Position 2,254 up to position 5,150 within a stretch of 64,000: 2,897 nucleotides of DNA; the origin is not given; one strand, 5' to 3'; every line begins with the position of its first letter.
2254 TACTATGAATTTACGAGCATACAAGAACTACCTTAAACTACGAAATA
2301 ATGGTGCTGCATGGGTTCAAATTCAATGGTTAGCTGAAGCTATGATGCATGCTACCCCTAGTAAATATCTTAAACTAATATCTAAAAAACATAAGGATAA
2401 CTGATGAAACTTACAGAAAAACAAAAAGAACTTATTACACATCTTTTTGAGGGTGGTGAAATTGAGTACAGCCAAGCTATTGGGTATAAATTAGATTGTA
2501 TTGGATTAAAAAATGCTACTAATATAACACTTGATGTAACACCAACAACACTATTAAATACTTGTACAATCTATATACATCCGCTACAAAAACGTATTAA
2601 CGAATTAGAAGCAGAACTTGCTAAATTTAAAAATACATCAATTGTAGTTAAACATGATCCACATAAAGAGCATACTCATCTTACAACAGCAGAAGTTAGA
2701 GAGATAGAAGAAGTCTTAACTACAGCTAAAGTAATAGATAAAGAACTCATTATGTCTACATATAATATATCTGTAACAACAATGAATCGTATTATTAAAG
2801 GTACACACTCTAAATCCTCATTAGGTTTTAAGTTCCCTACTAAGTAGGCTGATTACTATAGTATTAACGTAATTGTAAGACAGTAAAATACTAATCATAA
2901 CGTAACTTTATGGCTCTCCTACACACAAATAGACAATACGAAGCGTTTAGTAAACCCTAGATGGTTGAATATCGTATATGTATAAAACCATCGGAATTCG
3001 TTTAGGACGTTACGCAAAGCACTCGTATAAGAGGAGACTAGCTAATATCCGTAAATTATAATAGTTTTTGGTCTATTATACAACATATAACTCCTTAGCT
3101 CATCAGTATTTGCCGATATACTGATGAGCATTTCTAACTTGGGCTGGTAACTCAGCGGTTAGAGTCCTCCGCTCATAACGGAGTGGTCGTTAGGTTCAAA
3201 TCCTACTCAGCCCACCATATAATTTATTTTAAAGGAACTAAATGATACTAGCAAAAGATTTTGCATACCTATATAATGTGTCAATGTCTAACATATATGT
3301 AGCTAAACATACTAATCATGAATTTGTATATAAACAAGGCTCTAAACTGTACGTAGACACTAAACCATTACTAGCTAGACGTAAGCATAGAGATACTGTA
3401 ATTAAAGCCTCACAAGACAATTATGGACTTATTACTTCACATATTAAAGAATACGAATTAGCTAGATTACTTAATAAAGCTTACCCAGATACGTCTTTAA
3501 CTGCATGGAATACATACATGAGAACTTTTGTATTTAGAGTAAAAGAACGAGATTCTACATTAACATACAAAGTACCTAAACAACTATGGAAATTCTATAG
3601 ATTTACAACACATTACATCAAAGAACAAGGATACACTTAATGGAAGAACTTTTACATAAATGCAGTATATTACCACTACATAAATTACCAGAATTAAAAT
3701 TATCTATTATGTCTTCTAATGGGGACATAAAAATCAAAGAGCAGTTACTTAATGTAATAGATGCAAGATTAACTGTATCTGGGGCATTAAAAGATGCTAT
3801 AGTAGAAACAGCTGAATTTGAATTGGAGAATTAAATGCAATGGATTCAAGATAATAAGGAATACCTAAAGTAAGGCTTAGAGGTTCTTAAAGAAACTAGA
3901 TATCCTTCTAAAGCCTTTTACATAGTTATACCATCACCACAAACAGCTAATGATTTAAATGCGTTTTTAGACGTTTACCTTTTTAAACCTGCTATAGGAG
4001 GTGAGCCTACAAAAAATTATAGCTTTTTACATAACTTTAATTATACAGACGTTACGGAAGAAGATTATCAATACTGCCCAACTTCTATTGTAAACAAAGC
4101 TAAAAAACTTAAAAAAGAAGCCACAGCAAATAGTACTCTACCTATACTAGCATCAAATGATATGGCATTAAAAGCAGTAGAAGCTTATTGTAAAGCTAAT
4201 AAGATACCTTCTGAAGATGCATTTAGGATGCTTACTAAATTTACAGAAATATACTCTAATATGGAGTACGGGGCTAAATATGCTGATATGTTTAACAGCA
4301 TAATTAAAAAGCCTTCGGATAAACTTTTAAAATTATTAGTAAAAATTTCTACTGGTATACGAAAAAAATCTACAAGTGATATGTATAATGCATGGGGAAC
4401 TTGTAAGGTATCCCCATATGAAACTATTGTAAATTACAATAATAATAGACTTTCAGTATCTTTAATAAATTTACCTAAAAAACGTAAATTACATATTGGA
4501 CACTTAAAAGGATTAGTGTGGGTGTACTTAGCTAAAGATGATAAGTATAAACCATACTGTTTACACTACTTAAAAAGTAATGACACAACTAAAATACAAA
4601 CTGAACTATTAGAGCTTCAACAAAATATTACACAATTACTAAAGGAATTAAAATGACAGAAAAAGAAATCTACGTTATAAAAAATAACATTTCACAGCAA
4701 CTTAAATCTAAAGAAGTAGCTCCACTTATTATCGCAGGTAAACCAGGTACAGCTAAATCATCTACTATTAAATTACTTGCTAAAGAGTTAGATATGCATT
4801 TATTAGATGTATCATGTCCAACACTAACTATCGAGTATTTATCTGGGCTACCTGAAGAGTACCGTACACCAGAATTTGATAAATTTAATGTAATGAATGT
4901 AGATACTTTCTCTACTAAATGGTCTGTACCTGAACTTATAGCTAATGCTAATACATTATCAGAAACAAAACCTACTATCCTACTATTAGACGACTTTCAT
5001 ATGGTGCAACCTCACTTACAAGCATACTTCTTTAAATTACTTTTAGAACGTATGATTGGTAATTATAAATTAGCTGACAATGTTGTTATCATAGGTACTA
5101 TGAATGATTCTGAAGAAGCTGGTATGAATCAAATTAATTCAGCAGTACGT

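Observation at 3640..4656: A 273-codon coding-like frame with its own SD+ATG is interrupted by an in-frame TAA at codon 13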

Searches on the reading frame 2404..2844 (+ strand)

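Call 30: search_protein_families(library=pfam, proteins=[window:2404-2844:+], max_evalue=1)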
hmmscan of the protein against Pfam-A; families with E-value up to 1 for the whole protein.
window:2404-2844:+ (147 aa): 2 families
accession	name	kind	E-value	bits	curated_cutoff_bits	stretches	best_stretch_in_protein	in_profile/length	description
PF03961.19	FapA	-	0.041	13.9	31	1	18-117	122-214/272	Flagellar Assembly Protein A beta solenoid domain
PF17764.6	PriA_3primeBD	-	0.14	12.4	22.7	1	76-129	36-86/96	3'DNA-binding domain (3'BD)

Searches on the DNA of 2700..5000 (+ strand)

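Call 7: search_dna_similar(query=window:3200-5000:+, collection=phages, mode=near, max_rows=30)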
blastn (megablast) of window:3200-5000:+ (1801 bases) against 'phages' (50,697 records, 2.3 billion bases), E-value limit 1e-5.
No match.

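Call 67: search_rna_families(source=window, start=2700, end=4800, threshold=evalue, max_evalue=0.1)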
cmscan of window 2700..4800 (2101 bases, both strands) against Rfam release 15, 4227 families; matches with E-value up to 0.1: 2.
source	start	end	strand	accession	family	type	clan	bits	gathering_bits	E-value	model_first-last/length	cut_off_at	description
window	3141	3214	+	RF00005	tRNA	Gene; tRNA;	CL00001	55.4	29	1.1e-10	1-71/71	no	tRNA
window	3141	3215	-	RF04354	Plastid-ycf2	Cis-reg;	-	25.8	65.7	0.017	1-75/75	no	Plastid-ycf2 5UTR RNA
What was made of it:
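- Tried and rejected: No Rfam family lies in 2700-4800 apart from tRNA-Met (call 67).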

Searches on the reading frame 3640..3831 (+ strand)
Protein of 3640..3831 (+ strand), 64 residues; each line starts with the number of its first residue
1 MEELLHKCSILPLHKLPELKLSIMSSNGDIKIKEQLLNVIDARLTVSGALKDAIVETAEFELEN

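Call 9: search_protein_families(library=phrogs, proteins=[window:3640-3831:+], max_evalue=0.01)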
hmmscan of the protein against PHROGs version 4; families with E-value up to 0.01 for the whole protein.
window:3640-3831:+ (64 aa): 0 families

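Call 30: search_protein_families(library=pfam, proteins=[window:3640-3831:+], max_evalue=1)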
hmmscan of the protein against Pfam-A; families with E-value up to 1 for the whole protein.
window:3640-3831:+ (64 aa): 0 families

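Call 62: search_protein_families(library=ncbifam, proteins=[window:3640-3831:+], max_evalue=0.1)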
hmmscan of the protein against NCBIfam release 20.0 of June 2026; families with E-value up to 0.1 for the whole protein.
window:3640-3831:+ (64 aa): 0 families

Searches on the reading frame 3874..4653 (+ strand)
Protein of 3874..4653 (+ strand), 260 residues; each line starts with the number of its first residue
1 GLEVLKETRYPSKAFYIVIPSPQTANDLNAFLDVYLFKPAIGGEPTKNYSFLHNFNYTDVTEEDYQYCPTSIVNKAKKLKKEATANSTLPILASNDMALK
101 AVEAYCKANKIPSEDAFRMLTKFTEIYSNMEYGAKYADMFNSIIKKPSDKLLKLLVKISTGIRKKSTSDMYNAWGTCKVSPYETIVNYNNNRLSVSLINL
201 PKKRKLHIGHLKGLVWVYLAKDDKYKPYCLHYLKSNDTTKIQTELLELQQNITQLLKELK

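Call 8: search_dna_similar(query=window:3874-4653:+, collection=phages, mode=protein, max_rows=30, max_evalue=0.01)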
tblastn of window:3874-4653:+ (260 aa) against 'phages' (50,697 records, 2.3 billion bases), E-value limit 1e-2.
No match.
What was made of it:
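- Tried and rejected: GenBank phages gave no match by DNA or by protein (calls 7, 8).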

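Call 9: search_protein_families(library=phrogs, proteins=[window:3874-4653:+], max_evalue=0.01)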
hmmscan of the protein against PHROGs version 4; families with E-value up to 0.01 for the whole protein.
window:3874-4653:+ (260 aa): 0 families

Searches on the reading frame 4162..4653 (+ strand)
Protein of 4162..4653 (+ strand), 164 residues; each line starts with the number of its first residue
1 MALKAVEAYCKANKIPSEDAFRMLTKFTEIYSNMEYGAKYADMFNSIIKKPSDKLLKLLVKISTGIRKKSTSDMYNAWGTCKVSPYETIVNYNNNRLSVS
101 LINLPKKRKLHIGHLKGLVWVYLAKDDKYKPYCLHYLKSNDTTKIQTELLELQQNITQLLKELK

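Call 15: list_cluster_members(proteins=[P0001, window:4162-4653:+, window:3640-3831:+])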
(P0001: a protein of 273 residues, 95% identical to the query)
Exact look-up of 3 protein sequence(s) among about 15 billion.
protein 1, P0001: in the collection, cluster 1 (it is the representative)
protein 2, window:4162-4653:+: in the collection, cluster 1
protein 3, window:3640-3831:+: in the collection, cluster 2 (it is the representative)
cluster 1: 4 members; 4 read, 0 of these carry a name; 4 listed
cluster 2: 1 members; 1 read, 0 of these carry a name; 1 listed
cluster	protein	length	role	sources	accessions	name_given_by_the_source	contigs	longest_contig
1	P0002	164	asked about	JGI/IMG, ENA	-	-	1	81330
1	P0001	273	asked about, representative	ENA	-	-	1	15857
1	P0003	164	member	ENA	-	-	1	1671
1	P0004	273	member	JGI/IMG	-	-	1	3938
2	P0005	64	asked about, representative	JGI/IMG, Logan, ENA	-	-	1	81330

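Call 18: find_encoding_contigs(protein=P0003, flank=10000, max_places=10)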
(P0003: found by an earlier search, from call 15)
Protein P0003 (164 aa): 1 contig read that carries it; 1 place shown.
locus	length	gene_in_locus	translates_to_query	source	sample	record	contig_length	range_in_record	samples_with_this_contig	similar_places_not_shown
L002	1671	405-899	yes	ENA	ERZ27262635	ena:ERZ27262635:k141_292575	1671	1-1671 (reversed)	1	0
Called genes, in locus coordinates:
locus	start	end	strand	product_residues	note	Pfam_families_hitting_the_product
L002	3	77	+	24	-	?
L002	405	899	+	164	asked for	-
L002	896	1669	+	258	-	?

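Call 19: find_encoding_contigs(protein=P0004, flank=10000, max_places=10)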
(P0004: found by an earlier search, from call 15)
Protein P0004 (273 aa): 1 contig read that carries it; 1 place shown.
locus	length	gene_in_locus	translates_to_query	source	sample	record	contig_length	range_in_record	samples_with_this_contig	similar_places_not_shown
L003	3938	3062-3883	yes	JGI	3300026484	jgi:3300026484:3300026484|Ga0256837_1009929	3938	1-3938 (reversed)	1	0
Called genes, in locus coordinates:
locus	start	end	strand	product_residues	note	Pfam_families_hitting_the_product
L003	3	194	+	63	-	?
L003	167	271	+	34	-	-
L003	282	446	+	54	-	-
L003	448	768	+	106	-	-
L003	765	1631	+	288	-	PF02511:Thy1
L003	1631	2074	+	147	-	-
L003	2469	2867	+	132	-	-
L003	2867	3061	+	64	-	-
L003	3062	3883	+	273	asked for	-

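Call 20: find_encoding_contigs(protein=P0002, flank=10000, max_places=10)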
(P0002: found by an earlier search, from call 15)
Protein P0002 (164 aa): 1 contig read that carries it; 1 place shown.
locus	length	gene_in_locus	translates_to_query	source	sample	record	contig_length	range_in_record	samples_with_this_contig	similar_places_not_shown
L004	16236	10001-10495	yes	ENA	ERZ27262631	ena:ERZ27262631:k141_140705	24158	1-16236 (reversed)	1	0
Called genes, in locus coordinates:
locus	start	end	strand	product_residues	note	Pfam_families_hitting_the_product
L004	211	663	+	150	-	PF24240:DUF7448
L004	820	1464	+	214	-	-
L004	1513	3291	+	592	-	-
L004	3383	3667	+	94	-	-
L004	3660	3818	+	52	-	-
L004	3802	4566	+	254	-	-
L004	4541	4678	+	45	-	-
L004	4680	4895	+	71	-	-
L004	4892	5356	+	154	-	-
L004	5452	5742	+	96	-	-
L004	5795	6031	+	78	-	-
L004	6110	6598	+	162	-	-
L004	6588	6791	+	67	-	-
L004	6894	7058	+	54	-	-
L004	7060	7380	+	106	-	-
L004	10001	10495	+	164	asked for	-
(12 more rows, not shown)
